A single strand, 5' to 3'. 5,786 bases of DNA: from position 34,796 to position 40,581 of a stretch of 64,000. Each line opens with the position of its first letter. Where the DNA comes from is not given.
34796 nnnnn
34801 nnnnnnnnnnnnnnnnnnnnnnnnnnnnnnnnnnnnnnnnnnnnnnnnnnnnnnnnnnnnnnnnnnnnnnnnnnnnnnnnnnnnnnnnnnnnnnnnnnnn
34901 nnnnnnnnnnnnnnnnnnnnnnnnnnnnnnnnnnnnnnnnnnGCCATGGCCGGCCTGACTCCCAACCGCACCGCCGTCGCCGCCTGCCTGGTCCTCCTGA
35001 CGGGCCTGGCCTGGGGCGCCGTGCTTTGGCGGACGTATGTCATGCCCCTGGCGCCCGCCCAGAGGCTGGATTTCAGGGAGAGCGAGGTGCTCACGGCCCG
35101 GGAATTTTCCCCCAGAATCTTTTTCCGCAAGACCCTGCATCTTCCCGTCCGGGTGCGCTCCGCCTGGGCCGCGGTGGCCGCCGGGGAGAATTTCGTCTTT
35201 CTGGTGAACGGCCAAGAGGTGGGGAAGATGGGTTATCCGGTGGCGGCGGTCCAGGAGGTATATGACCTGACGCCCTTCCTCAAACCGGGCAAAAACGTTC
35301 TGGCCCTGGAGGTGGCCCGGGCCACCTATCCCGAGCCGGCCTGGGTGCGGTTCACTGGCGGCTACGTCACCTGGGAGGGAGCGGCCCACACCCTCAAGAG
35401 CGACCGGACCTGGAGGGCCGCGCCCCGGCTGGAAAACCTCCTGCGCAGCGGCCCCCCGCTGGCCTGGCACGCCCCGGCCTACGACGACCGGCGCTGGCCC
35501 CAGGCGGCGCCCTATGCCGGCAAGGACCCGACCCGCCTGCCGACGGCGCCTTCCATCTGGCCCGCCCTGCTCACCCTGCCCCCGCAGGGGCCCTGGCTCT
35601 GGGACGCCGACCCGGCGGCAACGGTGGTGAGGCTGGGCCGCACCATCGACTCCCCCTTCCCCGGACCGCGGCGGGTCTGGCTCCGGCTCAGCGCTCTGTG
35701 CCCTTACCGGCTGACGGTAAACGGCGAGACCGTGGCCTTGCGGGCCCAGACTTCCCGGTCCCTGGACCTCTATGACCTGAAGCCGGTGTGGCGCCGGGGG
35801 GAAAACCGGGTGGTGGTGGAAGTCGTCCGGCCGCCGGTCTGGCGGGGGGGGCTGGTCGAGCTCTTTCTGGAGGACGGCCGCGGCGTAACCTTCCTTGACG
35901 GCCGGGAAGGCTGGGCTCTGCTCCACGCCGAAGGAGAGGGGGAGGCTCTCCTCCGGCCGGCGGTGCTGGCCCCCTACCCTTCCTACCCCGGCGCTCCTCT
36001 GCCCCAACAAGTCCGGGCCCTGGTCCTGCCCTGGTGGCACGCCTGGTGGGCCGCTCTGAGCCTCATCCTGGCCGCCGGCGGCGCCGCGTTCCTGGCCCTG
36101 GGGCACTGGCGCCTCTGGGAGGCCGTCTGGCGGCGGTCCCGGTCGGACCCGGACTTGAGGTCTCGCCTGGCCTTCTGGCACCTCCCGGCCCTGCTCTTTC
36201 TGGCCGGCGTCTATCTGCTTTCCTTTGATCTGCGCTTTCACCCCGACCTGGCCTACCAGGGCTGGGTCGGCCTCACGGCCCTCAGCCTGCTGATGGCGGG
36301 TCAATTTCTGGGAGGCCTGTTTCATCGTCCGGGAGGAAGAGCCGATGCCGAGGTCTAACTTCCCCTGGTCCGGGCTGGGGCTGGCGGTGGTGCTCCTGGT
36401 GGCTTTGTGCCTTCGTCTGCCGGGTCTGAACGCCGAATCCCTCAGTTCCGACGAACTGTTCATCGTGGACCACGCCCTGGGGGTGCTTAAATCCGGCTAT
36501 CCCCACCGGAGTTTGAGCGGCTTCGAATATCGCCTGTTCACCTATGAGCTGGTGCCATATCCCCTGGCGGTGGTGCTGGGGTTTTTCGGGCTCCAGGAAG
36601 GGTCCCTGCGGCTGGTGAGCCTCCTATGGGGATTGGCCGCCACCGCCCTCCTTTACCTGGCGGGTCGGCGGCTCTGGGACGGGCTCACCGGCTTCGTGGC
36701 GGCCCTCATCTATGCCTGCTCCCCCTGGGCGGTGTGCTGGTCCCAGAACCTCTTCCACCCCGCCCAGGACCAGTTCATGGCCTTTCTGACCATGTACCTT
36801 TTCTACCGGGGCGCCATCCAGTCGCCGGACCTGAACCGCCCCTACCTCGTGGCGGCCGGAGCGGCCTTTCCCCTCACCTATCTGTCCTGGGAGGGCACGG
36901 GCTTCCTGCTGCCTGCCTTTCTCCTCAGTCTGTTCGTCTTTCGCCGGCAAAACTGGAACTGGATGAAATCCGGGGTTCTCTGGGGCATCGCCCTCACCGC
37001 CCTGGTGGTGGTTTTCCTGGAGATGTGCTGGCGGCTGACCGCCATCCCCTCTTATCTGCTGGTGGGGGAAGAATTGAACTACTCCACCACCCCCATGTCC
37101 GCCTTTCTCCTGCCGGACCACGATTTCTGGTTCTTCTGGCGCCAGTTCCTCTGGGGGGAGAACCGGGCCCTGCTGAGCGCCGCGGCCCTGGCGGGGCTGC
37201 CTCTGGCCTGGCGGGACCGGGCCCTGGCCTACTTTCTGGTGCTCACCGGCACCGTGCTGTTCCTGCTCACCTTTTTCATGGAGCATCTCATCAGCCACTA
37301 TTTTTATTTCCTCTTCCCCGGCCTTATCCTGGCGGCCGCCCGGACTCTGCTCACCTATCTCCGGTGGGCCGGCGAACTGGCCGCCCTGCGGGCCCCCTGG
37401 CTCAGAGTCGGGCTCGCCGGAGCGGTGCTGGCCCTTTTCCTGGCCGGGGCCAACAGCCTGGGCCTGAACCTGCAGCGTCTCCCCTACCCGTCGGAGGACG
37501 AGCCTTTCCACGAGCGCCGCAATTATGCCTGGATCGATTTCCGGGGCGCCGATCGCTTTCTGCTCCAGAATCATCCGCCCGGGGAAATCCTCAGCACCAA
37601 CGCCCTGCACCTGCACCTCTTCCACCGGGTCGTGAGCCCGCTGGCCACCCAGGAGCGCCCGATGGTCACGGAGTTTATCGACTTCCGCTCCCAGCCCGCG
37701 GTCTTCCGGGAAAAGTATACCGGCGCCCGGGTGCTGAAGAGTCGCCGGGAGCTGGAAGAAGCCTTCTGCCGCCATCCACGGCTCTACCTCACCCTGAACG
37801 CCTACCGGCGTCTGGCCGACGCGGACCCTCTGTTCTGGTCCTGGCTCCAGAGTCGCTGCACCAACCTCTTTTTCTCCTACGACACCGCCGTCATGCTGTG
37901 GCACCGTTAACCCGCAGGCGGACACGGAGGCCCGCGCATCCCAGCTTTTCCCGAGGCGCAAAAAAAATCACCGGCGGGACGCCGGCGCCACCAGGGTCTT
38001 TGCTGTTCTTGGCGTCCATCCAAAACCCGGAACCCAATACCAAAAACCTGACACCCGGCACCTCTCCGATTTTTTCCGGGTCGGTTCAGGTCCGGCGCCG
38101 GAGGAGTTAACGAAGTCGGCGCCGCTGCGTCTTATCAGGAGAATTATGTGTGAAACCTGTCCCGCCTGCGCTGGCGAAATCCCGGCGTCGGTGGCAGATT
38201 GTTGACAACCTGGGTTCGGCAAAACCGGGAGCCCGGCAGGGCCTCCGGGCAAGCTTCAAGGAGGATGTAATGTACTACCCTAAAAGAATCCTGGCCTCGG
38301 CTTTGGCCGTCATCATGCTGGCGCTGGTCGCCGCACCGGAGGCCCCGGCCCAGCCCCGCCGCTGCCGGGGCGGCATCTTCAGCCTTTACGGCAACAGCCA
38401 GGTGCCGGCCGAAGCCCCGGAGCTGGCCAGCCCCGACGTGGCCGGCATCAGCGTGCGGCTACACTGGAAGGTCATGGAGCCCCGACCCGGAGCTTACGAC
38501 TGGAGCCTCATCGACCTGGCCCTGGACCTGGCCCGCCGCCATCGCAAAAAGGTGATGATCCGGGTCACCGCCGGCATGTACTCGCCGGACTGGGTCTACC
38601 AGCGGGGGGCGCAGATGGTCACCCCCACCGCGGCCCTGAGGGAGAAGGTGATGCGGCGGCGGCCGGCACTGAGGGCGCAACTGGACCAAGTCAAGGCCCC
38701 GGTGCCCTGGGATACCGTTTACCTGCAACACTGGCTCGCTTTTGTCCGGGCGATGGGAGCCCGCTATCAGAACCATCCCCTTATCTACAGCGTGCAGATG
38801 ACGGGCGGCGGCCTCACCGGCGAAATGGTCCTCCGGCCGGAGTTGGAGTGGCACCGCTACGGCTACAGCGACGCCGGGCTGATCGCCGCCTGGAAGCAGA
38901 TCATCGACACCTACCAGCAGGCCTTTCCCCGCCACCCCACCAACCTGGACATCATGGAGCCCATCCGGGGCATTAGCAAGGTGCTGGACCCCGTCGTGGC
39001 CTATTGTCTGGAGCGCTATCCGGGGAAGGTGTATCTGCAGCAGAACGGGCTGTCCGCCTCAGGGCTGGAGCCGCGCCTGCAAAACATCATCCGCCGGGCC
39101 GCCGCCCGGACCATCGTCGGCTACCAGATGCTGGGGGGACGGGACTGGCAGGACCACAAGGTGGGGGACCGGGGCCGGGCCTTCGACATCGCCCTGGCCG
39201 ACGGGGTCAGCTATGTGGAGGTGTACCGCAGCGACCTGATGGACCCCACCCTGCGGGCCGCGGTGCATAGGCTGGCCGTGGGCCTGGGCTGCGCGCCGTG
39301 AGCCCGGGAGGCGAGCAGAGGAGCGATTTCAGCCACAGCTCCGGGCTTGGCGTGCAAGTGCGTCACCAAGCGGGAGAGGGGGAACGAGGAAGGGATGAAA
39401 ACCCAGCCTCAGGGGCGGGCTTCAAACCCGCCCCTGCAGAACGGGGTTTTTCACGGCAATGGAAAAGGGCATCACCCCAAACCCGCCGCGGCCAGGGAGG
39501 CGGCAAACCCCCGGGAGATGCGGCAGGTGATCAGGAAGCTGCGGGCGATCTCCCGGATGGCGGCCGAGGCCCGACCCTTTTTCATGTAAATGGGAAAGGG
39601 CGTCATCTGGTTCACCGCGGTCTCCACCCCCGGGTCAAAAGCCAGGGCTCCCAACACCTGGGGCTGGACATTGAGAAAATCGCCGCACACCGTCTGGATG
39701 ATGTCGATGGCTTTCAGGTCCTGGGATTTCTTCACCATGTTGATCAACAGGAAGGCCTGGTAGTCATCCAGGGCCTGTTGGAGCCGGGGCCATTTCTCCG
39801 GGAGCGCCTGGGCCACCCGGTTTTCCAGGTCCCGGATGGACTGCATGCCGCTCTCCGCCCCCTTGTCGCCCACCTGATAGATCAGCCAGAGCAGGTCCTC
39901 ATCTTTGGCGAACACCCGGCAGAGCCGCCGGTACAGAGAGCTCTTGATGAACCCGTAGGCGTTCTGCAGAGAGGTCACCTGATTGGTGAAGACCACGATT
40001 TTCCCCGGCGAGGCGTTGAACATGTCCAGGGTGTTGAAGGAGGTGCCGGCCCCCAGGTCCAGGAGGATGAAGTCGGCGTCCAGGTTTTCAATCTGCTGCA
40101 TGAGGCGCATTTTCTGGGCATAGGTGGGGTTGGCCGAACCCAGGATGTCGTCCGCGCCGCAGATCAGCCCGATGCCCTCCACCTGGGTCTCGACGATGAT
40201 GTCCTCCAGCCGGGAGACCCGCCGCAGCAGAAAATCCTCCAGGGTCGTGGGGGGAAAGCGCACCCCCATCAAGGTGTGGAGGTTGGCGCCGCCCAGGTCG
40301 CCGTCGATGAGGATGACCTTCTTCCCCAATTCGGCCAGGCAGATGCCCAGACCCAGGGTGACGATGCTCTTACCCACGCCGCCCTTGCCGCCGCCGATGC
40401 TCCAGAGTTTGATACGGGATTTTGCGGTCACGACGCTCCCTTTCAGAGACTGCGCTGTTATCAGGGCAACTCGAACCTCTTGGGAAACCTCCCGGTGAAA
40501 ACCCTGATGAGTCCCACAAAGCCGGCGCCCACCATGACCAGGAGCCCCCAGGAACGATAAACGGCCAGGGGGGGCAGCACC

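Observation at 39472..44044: tadG3 is followed by a PrimPol-like pseudo-enzyme, a PilZ-like membrane protein and a MinD/ParA ATPase, all behind their own -24/-12-like element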

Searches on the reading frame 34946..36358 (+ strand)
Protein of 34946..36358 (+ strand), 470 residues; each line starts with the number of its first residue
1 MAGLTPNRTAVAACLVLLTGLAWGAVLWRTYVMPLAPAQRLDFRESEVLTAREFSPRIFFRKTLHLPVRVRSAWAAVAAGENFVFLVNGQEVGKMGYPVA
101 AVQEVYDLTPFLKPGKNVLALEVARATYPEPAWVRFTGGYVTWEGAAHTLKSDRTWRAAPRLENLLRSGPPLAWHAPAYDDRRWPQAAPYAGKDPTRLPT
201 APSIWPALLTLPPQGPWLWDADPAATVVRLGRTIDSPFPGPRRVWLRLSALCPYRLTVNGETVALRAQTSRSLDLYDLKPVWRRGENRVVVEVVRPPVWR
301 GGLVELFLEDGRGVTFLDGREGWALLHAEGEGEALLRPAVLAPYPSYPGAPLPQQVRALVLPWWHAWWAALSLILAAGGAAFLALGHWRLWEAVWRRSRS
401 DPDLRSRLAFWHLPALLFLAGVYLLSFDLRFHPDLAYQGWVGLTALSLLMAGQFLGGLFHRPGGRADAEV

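Call 72: search_protein_families(library=pfam, proteins=[window:34946-36358:+], max_evalue=0.001)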
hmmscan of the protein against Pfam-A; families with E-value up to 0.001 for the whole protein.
window:34946-36358:+ (470 aa): 2 families
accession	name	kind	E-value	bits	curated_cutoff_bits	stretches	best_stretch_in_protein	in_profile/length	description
PF02837.24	Glyco_hydro_2_N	-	2.6e-07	31.2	28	0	81-125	93-135/169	Glycosyl hydrolases family 2, sugar binding domain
PF08531.16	Bac_rhamnosid_N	-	3.5e-06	27.4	25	0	75-129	8-69/172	Alpha-L-rhamnosidase N-terminal domain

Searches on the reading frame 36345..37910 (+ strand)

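Call 72: search_protein_families(library=pfam, proteins=[window:36345-37910:+], max_evalue=0.001)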
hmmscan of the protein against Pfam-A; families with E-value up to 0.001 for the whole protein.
window:36345-37910:+ (521 aa): 1 family
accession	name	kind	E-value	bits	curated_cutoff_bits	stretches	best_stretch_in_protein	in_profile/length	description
PF13231.12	PMT_2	-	1.6e-12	48.3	26.1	1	70-228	6-159/160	Dolichyl-phosphate-mannose-protein mannosyltransferase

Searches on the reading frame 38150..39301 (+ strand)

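Call 3: search_protein_families(library=pfam, proteins=[window:38150-39301:+], max_evalue=0.1)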
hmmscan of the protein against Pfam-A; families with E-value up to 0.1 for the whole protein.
window:38150-39301:+ (383 aa): 1 family
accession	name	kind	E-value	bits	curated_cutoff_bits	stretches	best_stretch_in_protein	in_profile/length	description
PF02449.21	Glyco_hydro_42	-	6.3e-08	32.8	21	1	105-217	33-134/376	Beta-galactosidase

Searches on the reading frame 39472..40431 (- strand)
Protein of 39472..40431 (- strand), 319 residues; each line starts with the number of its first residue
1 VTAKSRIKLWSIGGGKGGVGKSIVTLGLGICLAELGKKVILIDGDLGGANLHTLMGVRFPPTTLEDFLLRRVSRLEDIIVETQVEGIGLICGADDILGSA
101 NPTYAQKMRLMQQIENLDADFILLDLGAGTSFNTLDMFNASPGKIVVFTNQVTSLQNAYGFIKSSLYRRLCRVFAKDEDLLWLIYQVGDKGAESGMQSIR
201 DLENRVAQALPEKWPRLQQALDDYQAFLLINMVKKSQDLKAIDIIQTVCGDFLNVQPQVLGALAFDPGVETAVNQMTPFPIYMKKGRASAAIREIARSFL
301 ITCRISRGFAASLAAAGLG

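Call 3: search_protein_families(library=pfam, proteins=[window:39472-40431:-], max_evalue=0.1)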
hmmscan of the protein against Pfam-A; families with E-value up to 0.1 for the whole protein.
window:39472-40431:- (319 aa): 7 families
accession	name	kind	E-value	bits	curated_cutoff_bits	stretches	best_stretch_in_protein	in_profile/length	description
PF10609.15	ParA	-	3.9e-15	56.4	27.1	1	12-158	8-153/246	NUBPL iron-transfer P-loop NTPase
PF01656.29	CbiA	-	3.3e-13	50.1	25.4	1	12-278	3-124/125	CobQ/CobB/MinD/ParA nucleotide binding domain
PF13614.12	AAA_31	-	7.6e-11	42.7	27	1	11-156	5-155/177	AAA domain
PF06564.18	CBP_BcsQ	-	2.4e-06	27.7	21.3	1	11-43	5-37/234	Cellulose biosynthesis protein BcsQ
PF00142.24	Fer4_NifH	-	3.9e-05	23.7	25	1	15-86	7-80/271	4Fe-4S iron sulfur cluster binding proteins, NifH/frxC family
PF02374.21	ArsA_ATPase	-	0.00038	20.2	24.3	1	14-45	7-38/305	Anion-transporting ATPase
PF09140.17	MipZ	-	0.0028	17.5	20.7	1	12-63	5-56/262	ATPase MipZ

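Call 6: search_protein_families(library=ncbifam, proteins=[window:39472-40431:-], max_evalue=0.1)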
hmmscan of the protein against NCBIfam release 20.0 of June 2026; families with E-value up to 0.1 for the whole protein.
window:39472-40431:- (319 aa): 27 families (the best 25 are shown)
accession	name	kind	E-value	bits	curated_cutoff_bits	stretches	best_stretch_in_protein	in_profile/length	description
TIGR01969.1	minD_arch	subfamily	3.1e-23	82.2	201.75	1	11-158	4-148/251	cell division ATPase MinD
TIGR01968.1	minD_bact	equivalog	3e-15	56.3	212.9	1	12-158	6-151/261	septum site-determining protein MinD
TIGR01007.1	eps_fam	subfamily_domain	1e-09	38.3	108.05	1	4-125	14-134/204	polysaccharide biosynthesis tyrosine autokinase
TIGR03018.1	pepcterm_TyrKin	hypoth_equivalog_domain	6.3e-09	35.5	230.65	1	17-138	45-168/207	XrtA-associated tyrosine autokinase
NF008669.0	PRK11670.1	equivalog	1e-08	34.5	348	1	11-158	111-257/369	iron-sulfur cluster carrier protein ApbC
NF041136.1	MrpORP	equivalog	1.5e-08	34.3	450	1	14-66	12-64/365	iron-sulfur cluster carrier protein MrpORP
NF047398.1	AAA_KGGVGR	domain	1.9e-08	34.8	90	1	14-71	9-68/190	KGGVGR-motif variant AAA ATPase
NF008079.0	PRK10818.1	equivalog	1.7e-07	30.9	508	1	12-158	7-153/270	septum site-determining protein MinD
NF033200.1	F430_CfbC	exception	3.7e-05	23.2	402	1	15-125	7-120/260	Ni-sirohydrochlorin a,c-diamide reductive cyclase ATP-dependent reductase subunit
TIGR03029.1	EpsG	equivalog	0.0001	21.6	313.8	1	8-156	104-251/274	chain length determinant protein tyrosine kinase EpsG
TIGR00345.1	GET3_arsA_TRC40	subfamily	0.00014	21.5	135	1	14-45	3-34/299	TRC40/GET3/ArsA family transport-energizing ATPase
TIGR02016.1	BchX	equivalog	0.00018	20.9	331.2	1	15-80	7-71/296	chlorophyllide a reductase iron protein subunit X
TIGR01281.1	DPOR_bchL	equivalog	0.0002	20.8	345.15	1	15-82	7-72/268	ferredoxin:protochlorophyllide reductase (ATP-dependent) iron-sulfur ATP-binding protein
NF041546.1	ParA_partition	equivalog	0.00052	19.6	180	1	16-46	8-38/203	ParA family partition ATPase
NF008568.0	PRK11519.1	equivalog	0.00089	17.5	1068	1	11-90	530-607/720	tyrosine-protein kinase Wzc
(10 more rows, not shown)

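Call 31: search_solved_structures(query=window:39472-40431:-, max_evalue=0.001, show_alignments=1)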
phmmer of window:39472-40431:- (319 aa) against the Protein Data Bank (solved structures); distinct sequences matched with E-value up to 0.001: 26.
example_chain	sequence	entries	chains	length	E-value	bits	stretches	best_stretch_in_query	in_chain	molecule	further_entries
5j1j_A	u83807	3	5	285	4.1e-18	69.2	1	7-163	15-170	Site-determining protein | Transcriptional antiactivator FleN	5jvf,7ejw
4rz2_A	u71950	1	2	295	2.3e-17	66.7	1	11-163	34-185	Site-determining protein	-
1ion_A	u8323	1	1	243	4.4e-17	65.8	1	9-155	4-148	PROBABLE CELL DIVISION INHIBITOR MIND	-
8pb9_A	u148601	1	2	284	5.1e-17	65.6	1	7-163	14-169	Antiactivator FleN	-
8p53_A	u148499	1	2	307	7e-17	65.1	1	7-163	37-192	Antiactivator FleN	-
1g3q_A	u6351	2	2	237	1.5e-16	64.1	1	9-153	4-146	CELL DIVISION INHIBITOR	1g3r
4rz3_A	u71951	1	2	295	3e-16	63.1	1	11-163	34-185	Site-determining protein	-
1hyq_A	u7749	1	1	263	3.2e-12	49.9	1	10-157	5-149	CELL DIVISION INHIBITOR (MIND-1)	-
4v03_A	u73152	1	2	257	4.9e-11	45.9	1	12-201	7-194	SITE-DETERMINING PROTEIN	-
4v02_A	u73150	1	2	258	6.3e-10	42.3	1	12-201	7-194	SITE-DETERMINING PROTEIN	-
6z0p_A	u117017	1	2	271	3.5e-09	39.9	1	3-125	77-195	BceF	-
8zkc_A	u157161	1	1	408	2.9e-08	36.8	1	10-157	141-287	Iron-sulfur cluster carrier protein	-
1wcv_1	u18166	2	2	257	3.7e-08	36.5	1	5-162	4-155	SEGREGATION PROTEIN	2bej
2bek_A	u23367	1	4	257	2.8e-07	33.6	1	5-162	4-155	SEGREGATION PROTEIN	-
3q9l_A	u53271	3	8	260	4e-06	29.8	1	12-159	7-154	Septum site-determining protein minD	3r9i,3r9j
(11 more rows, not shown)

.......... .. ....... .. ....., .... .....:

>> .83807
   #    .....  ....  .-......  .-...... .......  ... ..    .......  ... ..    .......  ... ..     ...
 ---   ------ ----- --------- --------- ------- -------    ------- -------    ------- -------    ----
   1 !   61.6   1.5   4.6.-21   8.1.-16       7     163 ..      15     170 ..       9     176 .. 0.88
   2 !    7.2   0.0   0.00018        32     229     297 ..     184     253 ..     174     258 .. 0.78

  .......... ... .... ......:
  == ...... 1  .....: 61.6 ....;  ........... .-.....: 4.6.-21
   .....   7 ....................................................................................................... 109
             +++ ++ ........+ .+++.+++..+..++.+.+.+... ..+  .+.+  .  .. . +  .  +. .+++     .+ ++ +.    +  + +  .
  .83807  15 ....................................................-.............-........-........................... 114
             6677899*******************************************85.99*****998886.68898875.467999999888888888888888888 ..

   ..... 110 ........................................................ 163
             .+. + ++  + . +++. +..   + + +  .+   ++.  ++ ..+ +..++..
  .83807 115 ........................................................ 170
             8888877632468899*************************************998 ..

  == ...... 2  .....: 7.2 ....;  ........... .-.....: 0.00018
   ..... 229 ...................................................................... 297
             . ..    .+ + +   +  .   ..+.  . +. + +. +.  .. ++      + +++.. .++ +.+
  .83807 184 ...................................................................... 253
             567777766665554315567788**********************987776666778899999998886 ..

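Call 76: search_protein_families(library=padloc, proteins=[window:39472-40431:-], max_evalue=0.01)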
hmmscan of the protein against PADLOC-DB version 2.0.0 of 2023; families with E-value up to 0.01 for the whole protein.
window:39472-40431:- (319 aa): 1 family
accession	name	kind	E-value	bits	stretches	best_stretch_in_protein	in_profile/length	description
PDLC04559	PDC-M28B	-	0.00013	19.2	1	5-47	129-168/438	-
